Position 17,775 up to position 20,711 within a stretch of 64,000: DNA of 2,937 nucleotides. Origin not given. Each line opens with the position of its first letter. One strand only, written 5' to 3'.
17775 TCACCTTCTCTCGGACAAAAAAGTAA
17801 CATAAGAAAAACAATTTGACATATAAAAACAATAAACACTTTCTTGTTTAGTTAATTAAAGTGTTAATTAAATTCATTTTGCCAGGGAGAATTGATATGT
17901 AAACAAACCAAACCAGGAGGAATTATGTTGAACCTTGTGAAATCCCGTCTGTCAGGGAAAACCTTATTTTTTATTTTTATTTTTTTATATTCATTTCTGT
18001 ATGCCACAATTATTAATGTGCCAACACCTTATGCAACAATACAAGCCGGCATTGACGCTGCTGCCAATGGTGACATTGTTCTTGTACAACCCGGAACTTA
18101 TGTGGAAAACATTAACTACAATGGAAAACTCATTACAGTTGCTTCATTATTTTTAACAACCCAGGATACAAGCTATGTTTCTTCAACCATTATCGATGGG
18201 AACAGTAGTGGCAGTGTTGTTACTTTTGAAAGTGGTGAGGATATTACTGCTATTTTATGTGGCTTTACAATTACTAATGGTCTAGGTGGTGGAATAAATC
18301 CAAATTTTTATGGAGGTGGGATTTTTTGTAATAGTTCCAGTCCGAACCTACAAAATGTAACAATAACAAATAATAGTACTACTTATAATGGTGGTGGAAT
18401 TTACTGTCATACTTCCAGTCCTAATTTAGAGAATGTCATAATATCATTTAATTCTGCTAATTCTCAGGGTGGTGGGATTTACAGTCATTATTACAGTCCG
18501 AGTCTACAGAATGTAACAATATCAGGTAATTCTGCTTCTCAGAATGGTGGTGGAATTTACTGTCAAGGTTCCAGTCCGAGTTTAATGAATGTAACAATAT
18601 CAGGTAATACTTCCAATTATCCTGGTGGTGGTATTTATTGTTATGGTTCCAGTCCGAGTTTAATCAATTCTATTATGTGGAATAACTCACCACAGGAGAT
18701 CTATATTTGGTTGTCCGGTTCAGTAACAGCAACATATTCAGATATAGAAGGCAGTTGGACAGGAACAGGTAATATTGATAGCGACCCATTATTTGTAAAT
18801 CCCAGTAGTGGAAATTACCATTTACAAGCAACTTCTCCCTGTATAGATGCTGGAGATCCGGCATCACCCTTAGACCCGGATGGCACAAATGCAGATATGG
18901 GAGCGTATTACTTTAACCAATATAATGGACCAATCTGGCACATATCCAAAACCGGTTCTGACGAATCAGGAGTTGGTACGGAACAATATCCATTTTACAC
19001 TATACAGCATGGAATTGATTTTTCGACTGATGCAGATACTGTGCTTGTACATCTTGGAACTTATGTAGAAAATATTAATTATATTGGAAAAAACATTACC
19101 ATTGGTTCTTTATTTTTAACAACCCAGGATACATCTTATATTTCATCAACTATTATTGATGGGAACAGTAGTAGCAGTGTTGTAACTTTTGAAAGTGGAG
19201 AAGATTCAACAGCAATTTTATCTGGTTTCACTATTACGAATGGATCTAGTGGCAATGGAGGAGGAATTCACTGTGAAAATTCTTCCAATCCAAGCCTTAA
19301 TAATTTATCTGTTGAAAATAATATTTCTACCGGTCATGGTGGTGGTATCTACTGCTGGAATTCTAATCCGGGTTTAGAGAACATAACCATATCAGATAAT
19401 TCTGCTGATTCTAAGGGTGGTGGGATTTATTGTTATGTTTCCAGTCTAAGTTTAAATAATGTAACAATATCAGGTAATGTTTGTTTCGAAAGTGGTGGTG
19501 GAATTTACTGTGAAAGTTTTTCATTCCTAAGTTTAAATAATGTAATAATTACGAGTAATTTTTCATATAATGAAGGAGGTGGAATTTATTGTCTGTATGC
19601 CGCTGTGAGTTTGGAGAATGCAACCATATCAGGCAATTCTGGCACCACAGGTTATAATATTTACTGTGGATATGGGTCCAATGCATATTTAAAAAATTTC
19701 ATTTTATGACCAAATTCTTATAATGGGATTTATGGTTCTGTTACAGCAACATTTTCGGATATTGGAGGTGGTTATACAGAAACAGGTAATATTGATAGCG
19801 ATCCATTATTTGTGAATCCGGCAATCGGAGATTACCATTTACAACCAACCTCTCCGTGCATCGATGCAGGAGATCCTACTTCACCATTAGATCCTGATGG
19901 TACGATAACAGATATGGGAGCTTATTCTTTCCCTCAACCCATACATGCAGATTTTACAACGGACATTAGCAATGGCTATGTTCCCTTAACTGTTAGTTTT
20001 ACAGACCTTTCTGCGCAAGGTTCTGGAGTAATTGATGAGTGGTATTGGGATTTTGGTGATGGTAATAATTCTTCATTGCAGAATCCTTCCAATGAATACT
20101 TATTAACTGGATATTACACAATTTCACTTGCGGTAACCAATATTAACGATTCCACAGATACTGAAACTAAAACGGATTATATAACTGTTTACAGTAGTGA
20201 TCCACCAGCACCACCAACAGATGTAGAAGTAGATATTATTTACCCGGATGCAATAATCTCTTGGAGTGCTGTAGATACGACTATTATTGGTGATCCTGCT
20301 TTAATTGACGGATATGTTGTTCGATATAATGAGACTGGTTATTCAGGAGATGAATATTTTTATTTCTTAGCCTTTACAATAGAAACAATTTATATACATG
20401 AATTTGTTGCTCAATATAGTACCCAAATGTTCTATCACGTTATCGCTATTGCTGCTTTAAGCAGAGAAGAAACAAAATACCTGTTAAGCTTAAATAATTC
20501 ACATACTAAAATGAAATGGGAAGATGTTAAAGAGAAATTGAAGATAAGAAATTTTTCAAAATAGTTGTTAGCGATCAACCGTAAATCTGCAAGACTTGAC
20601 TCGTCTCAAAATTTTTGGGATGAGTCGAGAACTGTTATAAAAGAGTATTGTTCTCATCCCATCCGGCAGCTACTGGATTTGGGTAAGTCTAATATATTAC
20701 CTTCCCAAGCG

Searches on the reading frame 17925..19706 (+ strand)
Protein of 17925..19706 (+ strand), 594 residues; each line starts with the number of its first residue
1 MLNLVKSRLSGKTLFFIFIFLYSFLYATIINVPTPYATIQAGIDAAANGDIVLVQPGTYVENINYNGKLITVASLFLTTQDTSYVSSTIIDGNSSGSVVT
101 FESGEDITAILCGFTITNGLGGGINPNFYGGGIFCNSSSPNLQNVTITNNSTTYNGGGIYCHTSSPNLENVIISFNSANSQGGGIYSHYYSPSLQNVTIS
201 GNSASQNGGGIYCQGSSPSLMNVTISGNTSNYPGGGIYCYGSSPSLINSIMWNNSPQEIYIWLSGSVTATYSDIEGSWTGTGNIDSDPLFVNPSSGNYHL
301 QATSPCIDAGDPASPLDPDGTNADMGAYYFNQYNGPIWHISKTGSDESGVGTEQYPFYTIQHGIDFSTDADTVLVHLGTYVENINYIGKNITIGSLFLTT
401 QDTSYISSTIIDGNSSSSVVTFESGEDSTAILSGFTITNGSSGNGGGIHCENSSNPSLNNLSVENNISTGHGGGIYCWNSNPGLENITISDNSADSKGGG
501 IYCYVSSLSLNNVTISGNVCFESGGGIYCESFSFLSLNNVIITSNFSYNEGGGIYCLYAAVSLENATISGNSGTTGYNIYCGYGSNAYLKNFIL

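Call 9: search_protein_families(library=pfam, proteins=[window:17925-19706:+], max_evalue=0.01)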
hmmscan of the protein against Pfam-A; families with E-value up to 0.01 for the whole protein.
window:17925-19706:+ (594 aa): 3 families
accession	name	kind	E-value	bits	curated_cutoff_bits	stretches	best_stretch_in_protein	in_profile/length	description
PF02415.23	Chlam_PMP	-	1.4e-20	71.6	20.6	3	486-503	1-18/19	Chlamydia polymorphic membrane protein (Chlamydia_PMP) repeat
PF05048.19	NosD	-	3.7e-07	30.2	23.6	2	132-251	62-165/212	Periplasmic copper-binding protein (NosD)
PF08803.17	ydhR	-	0.0024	18.3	27.1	0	480-511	29-60/96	Putative mono-oxygenase ydhR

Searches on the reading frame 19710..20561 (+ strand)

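Call 9: search_protein_families(library=pfam, proteins=[window:19710-20561:+], max_evalue=0.01)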
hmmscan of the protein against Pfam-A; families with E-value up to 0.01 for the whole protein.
window:19710-20561:+ (284 aa): 3 families
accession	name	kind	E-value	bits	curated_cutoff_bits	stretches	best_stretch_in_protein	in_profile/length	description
PF18911.6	PKD_4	-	1.7e-12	47.6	27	1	93-160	18-85/85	PKD domain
PF00801.26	PKD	-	2.6e-07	31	23.5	1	93-155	15-78/80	PKD domain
PF17161.10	DUF5123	-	0.0072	17.9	35.1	0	15-56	67-111/113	Domain of unknown function (DUF5123)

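Call 49: search_protein_families(library=ncbifam, proteins=[window:19710-20561:+], max_evalue=0.01)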
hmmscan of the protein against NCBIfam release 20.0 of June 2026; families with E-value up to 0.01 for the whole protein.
window:19710-20561:+ (284 aa): 1 family
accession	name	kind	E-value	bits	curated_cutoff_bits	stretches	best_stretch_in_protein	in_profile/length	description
NF041518.1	choice_anch_Q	domain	0.0027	17.9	25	0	41-72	16-55/58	choice-of-anchor Q domain-containing protein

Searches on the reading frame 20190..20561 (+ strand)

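Call 61: search_protein_families(library=pfam, proteins=[window:20190-20561:+], max_evalue=1)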
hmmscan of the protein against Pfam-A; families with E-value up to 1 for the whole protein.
window:20190-20561:+ (124 aa): 3 families
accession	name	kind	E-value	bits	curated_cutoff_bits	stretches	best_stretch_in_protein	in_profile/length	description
PF16447.10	DUF5044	-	0.027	14.8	25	1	63-122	101-159/178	Domain of unknown function (DUF5044)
PF21126.3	KATNA1_MIT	-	0.05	13.7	23.1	1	75-117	16-54/64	Katanin p60 subunit A1, MIT domain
PF25523.1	Ig_RIMBP2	-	0.13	12.7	27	1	5-47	2-48/105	RIMBP2-like, immunoglobulin-like domain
